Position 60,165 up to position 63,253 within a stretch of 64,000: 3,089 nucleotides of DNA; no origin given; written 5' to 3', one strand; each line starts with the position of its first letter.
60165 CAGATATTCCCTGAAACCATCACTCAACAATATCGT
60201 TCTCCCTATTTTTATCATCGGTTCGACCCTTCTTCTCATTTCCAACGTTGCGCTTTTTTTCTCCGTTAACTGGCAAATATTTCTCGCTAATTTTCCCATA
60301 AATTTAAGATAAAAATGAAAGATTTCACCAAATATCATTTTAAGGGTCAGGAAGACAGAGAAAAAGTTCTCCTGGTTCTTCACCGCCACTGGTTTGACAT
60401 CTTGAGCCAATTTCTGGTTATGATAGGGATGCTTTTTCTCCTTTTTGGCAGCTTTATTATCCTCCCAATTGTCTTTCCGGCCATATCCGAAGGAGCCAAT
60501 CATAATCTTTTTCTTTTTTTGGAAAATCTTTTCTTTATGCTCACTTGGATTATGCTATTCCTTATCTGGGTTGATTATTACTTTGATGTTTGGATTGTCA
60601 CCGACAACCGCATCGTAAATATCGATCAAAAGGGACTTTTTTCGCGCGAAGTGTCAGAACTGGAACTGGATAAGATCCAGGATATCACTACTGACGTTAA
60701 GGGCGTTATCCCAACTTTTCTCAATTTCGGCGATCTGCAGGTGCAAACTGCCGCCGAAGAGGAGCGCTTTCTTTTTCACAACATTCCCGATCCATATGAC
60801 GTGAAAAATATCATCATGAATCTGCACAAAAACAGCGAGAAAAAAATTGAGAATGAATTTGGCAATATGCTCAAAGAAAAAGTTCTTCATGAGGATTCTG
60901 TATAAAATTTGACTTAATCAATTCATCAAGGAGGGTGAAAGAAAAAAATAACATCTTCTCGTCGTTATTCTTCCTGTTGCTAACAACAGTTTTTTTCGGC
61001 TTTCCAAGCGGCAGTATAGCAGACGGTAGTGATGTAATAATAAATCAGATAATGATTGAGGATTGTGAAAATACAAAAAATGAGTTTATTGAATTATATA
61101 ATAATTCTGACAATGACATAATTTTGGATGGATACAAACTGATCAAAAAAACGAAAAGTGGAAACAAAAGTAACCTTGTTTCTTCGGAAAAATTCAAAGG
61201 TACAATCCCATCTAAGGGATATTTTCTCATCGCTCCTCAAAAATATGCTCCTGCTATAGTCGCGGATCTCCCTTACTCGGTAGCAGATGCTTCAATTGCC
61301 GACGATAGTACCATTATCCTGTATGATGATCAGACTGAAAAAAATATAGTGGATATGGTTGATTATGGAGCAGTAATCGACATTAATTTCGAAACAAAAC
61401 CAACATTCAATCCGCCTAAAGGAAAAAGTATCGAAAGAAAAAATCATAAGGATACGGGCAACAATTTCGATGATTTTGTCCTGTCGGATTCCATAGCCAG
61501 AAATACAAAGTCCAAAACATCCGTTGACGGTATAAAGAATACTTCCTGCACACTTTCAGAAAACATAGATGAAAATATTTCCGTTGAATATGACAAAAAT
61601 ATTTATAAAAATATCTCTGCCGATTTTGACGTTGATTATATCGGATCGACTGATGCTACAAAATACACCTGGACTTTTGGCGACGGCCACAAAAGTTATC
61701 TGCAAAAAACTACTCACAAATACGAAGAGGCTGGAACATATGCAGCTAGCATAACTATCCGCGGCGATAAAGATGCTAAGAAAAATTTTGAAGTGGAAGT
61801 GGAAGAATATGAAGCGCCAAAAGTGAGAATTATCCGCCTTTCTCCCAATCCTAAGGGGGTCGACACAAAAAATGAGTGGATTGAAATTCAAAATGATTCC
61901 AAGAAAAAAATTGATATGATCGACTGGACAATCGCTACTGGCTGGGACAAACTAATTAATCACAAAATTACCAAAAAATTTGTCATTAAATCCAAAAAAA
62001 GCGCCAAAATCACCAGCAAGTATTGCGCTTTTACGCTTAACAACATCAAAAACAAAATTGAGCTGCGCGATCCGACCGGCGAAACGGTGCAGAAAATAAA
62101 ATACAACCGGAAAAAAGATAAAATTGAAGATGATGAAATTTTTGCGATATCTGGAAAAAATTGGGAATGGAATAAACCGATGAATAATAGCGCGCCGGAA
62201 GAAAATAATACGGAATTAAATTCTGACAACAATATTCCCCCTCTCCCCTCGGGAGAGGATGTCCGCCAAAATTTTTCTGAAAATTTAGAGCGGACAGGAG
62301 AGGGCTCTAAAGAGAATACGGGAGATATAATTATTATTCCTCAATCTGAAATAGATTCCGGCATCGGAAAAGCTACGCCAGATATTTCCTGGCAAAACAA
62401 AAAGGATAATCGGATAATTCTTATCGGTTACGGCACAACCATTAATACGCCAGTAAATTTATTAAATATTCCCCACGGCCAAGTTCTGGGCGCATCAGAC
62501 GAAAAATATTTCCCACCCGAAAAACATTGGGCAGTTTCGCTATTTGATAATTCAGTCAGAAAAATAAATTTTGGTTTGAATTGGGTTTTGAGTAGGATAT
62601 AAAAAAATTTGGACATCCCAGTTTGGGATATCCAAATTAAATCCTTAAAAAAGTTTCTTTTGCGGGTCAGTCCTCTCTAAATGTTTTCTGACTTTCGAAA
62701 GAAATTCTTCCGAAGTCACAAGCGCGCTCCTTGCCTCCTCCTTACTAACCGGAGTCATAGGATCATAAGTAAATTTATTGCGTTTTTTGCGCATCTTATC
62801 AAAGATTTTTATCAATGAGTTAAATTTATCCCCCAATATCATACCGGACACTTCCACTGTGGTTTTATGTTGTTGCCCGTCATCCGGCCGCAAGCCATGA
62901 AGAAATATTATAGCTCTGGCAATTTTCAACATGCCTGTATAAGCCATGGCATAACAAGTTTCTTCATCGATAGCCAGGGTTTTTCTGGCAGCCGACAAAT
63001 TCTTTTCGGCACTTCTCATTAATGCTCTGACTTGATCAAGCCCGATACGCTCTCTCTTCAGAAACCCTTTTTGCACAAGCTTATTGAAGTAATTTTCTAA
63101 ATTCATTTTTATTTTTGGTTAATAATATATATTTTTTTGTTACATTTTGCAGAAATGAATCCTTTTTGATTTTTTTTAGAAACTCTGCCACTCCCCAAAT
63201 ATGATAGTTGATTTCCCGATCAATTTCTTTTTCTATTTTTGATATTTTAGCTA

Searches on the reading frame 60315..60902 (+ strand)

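Call 10: search_protein_families(library=pfam, proteins=[window:60315-60902:+], max_evalue=0.001)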
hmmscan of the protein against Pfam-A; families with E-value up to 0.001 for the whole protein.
window:60315-60902:+ (196 aa): 2 families
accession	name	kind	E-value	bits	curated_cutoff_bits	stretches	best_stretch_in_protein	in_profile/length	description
PF03703.20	bPH_2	-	2.9e-08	34.3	22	1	89-167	2-78/78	Bacterial PH domain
PF14470.12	bPH_3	-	2.4e-05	25.1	23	1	87-139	19-63/95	Bacterial PH domain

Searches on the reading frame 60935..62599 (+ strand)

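Call 10: search_protein_families(library=pfam, proteins=[window:60935-62599:+], max_evalue=0.001)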
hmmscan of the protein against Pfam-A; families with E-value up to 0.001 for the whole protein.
window:60935-62599:+ (555 aa): 3 families
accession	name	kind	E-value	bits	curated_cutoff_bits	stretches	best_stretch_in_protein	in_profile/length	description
PF00932.25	LTD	-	2.7e-24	86.1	34.3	2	30-145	4-108/109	Lamin Tail Domain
PF18911.6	PKD_4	-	6e-11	42.7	27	1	221-284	12-77/85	PKD domain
PF00801.26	PKD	-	5.9e-07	29.8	23.5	1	238-276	26-66/80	PKD domain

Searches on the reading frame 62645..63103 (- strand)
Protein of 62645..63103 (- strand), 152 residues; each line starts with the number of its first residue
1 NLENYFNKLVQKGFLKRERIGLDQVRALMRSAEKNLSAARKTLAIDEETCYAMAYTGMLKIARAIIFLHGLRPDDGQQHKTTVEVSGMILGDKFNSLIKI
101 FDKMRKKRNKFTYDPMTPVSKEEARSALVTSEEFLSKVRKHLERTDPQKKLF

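Call 24: search_protein_families(library=pfam, proteins=[window:62645-63103:-], max_evalue=0.000001)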
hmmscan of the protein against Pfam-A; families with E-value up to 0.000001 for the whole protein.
window:62645-63103:- (152 aa): 1 family
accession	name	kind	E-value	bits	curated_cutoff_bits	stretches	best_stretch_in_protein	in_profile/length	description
PF05168.19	HEPN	-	6.8e-10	39.6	22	1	25-140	1-116/117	HEPN domain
